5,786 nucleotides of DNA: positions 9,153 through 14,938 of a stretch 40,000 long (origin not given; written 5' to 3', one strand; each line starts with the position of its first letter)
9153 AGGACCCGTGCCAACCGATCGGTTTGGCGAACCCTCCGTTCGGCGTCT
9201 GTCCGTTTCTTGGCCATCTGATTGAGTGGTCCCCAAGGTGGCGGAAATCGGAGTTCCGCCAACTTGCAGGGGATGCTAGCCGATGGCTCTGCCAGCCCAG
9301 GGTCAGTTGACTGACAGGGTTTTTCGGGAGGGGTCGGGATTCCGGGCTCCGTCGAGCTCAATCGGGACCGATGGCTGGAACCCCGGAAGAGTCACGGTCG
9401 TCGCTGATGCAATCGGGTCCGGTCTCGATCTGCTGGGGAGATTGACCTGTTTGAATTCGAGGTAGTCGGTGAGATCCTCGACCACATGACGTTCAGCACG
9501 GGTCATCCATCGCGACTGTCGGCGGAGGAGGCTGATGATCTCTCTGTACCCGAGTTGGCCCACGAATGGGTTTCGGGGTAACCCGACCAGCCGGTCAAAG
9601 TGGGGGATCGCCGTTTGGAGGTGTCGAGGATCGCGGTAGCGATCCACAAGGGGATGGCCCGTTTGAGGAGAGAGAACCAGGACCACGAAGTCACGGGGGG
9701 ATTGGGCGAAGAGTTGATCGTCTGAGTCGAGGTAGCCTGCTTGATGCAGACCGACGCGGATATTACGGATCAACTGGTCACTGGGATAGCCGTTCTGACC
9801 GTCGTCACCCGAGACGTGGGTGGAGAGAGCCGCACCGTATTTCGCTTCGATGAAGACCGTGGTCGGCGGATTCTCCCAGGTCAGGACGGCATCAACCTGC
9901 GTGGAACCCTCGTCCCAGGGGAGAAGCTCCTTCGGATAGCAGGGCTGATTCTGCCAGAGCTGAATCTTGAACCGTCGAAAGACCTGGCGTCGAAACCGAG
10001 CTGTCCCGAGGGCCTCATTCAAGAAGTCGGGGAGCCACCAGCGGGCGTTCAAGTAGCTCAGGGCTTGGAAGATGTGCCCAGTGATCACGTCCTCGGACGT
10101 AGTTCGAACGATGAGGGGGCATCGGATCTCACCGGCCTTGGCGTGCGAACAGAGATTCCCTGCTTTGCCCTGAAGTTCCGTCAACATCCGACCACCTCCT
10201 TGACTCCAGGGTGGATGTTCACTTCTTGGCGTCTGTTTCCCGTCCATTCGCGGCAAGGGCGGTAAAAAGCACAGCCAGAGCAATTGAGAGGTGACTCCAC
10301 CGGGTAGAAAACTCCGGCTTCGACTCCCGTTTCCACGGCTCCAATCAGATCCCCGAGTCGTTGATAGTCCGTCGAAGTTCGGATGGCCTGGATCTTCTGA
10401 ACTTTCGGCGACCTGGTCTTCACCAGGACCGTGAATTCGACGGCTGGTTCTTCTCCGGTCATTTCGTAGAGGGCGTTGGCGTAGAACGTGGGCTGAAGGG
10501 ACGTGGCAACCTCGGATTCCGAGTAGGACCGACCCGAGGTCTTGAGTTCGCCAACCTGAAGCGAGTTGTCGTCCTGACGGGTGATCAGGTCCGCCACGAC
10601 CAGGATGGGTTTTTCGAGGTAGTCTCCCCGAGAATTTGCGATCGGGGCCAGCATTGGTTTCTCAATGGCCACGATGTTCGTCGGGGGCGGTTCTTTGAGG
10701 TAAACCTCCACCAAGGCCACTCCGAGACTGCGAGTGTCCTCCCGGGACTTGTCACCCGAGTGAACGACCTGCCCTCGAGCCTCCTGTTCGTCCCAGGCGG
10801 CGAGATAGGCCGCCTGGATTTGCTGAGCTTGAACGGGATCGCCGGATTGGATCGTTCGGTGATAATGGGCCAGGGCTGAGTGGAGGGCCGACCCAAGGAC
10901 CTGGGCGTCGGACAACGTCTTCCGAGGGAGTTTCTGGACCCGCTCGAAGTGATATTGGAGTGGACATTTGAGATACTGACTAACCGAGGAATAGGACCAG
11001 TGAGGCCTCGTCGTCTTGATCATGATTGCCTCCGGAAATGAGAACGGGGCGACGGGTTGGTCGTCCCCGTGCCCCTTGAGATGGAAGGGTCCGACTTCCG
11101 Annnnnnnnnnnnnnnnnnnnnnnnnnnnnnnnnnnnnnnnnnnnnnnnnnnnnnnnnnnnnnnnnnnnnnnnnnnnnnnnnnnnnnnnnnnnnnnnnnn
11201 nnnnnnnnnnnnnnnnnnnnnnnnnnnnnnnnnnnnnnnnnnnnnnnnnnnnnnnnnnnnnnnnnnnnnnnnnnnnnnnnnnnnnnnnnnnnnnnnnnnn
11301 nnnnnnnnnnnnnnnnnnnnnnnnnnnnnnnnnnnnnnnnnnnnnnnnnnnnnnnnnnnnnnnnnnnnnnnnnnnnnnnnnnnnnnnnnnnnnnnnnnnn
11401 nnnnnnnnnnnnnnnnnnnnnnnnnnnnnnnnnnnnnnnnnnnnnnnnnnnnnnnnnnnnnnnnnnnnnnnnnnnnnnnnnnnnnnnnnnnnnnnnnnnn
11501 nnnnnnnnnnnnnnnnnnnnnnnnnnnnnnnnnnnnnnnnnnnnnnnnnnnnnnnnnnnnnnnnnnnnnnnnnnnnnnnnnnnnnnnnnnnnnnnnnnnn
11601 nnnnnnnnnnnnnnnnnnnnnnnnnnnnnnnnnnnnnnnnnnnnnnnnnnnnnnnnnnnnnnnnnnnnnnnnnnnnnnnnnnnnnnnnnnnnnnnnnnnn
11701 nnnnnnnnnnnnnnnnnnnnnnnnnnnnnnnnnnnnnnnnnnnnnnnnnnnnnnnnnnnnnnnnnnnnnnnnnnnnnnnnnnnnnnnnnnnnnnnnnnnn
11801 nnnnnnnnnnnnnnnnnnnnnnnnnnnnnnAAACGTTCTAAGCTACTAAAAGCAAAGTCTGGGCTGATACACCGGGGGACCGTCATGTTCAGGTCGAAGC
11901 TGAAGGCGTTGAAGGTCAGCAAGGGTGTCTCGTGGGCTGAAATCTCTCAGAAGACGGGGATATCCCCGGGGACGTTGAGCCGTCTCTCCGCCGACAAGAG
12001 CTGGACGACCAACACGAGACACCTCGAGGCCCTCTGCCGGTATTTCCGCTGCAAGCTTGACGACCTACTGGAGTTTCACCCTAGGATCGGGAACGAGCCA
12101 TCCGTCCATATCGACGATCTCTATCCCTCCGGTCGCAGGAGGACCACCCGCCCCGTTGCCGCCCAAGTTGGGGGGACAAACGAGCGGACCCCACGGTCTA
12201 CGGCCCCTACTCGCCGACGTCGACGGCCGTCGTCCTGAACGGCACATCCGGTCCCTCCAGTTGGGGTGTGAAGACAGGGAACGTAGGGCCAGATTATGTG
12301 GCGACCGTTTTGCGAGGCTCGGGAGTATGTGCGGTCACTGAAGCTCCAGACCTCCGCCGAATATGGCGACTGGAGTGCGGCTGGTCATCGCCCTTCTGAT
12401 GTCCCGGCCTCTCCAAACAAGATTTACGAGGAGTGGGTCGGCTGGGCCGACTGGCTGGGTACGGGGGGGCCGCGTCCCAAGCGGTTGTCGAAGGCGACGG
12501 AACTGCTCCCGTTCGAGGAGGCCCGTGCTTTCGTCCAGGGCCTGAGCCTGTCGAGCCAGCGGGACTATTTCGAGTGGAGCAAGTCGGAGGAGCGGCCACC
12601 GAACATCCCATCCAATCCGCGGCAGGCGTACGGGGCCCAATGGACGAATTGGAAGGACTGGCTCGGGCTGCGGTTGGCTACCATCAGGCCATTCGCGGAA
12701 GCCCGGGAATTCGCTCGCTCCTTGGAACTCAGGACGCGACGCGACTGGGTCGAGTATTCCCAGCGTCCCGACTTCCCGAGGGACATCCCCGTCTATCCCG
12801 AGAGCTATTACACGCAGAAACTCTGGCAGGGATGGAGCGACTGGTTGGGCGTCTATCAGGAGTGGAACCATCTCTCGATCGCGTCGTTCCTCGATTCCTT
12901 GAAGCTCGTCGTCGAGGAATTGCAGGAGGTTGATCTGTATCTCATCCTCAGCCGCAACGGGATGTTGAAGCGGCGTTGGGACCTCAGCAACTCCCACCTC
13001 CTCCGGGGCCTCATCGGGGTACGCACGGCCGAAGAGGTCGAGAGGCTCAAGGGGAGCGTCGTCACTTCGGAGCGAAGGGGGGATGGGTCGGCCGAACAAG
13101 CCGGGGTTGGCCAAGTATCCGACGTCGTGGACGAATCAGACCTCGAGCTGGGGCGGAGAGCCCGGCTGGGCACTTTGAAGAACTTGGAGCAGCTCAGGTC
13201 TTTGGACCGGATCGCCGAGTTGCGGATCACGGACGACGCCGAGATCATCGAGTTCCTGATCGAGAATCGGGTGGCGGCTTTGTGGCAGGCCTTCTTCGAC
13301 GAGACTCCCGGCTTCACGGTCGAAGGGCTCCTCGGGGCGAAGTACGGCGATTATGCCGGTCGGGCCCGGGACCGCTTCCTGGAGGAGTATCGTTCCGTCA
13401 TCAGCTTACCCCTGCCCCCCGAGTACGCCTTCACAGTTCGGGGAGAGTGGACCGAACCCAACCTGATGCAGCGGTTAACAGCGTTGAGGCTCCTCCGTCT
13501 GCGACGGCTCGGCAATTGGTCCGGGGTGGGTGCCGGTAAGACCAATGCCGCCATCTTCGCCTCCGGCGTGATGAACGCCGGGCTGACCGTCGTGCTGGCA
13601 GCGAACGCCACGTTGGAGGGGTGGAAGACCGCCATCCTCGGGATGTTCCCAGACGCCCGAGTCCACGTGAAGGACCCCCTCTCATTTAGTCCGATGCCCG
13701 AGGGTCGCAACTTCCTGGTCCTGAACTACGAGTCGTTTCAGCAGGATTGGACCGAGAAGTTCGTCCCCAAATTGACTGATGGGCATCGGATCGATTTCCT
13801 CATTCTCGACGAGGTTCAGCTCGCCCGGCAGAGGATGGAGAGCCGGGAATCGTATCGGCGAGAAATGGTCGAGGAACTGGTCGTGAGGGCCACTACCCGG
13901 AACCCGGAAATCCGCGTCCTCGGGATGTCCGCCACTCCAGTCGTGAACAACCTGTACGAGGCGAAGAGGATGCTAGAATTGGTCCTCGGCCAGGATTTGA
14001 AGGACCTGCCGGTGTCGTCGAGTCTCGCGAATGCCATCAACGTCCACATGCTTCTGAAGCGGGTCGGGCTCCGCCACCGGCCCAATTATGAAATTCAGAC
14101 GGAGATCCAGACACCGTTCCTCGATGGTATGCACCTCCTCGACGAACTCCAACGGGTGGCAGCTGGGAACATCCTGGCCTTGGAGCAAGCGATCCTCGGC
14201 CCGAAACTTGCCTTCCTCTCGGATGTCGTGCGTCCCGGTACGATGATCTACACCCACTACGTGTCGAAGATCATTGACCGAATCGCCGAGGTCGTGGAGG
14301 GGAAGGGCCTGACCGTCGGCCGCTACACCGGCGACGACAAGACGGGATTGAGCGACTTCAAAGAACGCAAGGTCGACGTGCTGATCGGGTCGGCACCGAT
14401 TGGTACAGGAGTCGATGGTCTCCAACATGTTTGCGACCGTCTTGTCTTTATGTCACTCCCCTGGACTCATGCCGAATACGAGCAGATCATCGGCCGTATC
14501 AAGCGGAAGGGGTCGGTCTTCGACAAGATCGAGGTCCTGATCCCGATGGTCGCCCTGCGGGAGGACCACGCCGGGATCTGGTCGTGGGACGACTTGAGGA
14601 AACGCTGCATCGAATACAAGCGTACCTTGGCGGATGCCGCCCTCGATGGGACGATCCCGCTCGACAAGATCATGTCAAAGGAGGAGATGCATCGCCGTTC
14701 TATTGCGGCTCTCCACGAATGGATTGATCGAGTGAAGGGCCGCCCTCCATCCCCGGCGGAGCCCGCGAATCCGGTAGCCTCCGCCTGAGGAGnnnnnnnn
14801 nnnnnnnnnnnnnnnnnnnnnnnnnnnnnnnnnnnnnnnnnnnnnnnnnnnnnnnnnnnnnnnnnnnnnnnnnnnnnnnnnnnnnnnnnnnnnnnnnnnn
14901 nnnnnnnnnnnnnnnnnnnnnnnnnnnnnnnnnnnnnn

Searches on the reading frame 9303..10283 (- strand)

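Call 6: search_protein_families(library=pfam, proteins=[window:9303-10283:-], max_evalue=0.01)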
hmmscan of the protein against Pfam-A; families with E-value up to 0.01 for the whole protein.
window:9303-10283:- (326 aa): 0 families

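Call 54: search_protein_families(library=padloc, proteins=[window:9303-10283:-], max_evalue=0.01)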
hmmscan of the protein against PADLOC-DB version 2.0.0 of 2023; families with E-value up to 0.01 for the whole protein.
window:9303-10283:- (326 aa): 2 families
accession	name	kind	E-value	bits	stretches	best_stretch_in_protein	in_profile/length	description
PDLC04459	PDC-M15A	-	0.00028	18.7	1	37-148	6-106/231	-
PDLC04456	PDC-M15A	-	0.0028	15.4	1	37-149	6-106/260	-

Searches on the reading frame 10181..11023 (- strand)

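Call 6: search_protein_families(library=pfam, proteins=[window:10181-11023:-], max_evalue=0.01)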
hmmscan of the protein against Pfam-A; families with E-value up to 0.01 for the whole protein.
window:10181-11023:- (280 aa): 1 family
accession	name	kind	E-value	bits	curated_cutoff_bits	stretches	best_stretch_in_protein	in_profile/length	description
PF12705.13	PDDEXK_1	-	3.6e-25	89.8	22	1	8-258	1-247/247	PD-(D/E)XK nuclease superfamily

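Call 54: search_protein_families(library=padloc, proteins=[window:10181-11023:-], max_evalue=0.01)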
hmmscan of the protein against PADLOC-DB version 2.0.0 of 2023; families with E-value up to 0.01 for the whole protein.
window:10181-11023:- (280 aa): 10 families
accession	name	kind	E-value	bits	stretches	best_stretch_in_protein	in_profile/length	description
PDLC01250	Cas4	-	3.3e-09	35.3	1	138-257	60-167/168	"CAS-I,CAS-II,CAS-III,CAS-IV,CAS-V,CAS-VI; acquisition_associated"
PDLC01447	Cas4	-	9.2e-08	30.7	1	10-259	6-159/161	"CAS-I,CAS-II,CAS-III,CAS-IV,CAS-V,CAS-VI; acquisition_associated"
PDLC00944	Cas4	-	3.8e-07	28.5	1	136-257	60-176/177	Cas4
PDLC00943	Cas4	-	3.8e-07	28.2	1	141-257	69-178/180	CRISPR-associated protein Cas4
PDLC00059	DruK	-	2.5e-05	21.6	1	6-195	6-180/326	PD-(D/E)XK nuclease superfamily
PDLC01611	Cas4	-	0.00014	20.1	1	84-257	33-156/158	"CAS-I,CAS-II,CAS-III,CAS-IV,CAS-V,CAS-VI; acquisition_associated"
PDLC02423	PprPDDEXK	-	0.00036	17.9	1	6-258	204-442/449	-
PDLC02410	Aga_Cas4-like_Nuc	-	0.0012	16.8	1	125-259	120-252/255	Class II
PDLC02406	Aga_Cas4-like_Nuc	-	0.0078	13.8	0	8-30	2-24/308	Class II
PDLC00058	DruK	-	0.0086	12.8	0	4-86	8-90/388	PD-(D/E)XK nuclease superfamily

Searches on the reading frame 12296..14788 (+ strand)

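Call 5: search_protein_families(library=pfam, proteins=[window:12296-14788:+], max_evalue=0.01)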
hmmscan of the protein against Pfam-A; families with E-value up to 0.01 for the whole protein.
window:12296-14788:+ (830 aa): 2 families
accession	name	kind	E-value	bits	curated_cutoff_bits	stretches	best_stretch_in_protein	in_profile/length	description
PF00271.37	Helicase_C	-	2.6e-06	28.1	23.5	1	649-739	18-110/110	Helicase conserved C-terminal domain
PF00270.35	DEAD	-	0.0086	16.3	26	0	496-552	115-163/167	DEAD/DEAH box helicase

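Call 7: search_protein_families(library=padloc, proteins=[window:12296-14788:+], max_evalue=0.01)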
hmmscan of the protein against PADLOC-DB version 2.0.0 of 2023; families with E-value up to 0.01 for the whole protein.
window:12296-14788:+ (830 aa): 10 families
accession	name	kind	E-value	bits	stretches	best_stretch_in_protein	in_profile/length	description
PDLC02621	DrmD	-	1.6e-06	24.6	1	687-754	573-639/1040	DrmD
PDLC02623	DrmD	-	8.5e-06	21.8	1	659-748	545-633/1040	DrmD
PDLC02625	DrmD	-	0.00012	18.8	1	687-743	319-374/792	DrmD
PDLC02572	DrmA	-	0.00023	17.2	1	693-764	577-646/1043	DrmA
PDLC02504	BrxHI|BrxHII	-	0.00081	15.4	1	688-740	532-583/971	BrxHII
PDLC02634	DrmD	-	0.0011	14.9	1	687-768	533-609/900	DrmD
PDLC02193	PLD_Helicase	-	0.0014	14.9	1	689-748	750-807/905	-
PDLC02633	DrmD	-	0.0024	13.9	1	704-748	595-638/839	DrmD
PDLC02840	DpdE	-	0.0027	14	0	496-563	255-317/1091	DpdE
PDLC03830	ZacC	-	0.007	13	0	498-549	243-291/1019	-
